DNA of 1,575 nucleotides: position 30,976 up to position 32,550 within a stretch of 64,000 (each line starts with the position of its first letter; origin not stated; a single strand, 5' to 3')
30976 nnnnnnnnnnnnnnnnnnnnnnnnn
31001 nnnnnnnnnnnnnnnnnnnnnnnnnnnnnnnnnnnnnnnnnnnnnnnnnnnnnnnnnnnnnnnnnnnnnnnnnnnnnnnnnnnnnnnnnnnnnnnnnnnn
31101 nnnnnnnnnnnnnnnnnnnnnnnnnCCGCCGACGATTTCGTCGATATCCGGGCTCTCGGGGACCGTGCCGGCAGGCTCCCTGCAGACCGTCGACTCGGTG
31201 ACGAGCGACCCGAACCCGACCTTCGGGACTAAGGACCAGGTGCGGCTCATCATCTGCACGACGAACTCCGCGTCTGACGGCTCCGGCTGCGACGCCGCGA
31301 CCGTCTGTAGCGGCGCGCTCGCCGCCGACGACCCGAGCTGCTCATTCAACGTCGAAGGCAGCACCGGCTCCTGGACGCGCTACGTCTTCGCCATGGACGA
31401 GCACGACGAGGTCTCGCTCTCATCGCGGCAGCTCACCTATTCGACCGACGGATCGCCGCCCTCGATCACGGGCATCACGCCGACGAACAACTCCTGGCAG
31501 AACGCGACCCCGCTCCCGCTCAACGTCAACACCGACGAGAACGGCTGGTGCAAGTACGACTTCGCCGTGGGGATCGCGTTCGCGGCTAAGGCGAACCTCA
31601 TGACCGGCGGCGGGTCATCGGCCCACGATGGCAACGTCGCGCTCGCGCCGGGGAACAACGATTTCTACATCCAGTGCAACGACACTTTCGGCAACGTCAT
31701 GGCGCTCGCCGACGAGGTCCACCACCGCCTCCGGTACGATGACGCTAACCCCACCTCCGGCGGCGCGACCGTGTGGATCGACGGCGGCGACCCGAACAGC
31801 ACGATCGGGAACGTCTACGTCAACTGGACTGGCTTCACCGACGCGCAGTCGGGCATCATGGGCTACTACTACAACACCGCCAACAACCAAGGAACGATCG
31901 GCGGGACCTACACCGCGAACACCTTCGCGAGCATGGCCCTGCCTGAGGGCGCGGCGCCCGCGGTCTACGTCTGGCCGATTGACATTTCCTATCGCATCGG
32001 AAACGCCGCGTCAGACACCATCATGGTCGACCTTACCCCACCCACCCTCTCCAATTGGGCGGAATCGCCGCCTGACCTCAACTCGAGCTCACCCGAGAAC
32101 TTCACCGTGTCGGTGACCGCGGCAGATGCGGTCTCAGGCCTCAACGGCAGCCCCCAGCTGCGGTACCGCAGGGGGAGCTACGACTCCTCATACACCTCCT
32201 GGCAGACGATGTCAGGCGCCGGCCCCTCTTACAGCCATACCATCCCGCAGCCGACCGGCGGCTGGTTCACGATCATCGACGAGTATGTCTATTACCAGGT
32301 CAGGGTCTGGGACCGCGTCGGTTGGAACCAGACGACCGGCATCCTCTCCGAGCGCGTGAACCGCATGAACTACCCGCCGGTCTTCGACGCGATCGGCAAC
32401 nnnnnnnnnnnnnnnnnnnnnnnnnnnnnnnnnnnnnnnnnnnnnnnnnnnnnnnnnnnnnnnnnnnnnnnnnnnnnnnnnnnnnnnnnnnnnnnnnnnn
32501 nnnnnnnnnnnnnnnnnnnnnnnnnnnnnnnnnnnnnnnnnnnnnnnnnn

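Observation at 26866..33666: Cell-surface island of five paralogous secreted proteins built from two modules I do not recognise, with an embedded AbrB regulator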

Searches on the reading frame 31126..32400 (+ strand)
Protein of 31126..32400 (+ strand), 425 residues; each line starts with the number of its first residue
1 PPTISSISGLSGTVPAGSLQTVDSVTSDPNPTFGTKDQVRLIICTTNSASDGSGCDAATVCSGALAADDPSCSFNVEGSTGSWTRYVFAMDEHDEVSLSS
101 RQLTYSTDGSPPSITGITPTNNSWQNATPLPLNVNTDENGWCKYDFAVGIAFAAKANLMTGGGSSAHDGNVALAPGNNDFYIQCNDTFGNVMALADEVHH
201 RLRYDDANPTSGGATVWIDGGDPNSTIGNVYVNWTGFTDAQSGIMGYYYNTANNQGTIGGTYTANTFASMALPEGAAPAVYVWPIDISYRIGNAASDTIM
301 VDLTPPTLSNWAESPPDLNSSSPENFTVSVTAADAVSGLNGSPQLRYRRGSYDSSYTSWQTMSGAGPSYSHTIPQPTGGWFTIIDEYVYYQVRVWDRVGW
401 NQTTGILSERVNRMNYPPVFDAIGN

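Call 88: search_protein_families(library=pfam, proteins=[window:31126-32400:+], max_evalue=1)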
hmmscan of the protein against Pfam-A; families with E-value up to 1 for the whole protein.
window:31126-32400:+ (425 aa): 1 family
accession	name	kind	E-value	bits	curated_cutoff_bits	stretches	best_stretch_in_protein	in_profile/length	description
PF13750.12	Big_3_3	-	0.1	12.7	27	0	79-115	13-49/157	Bacterial Ig-like domain (group 3)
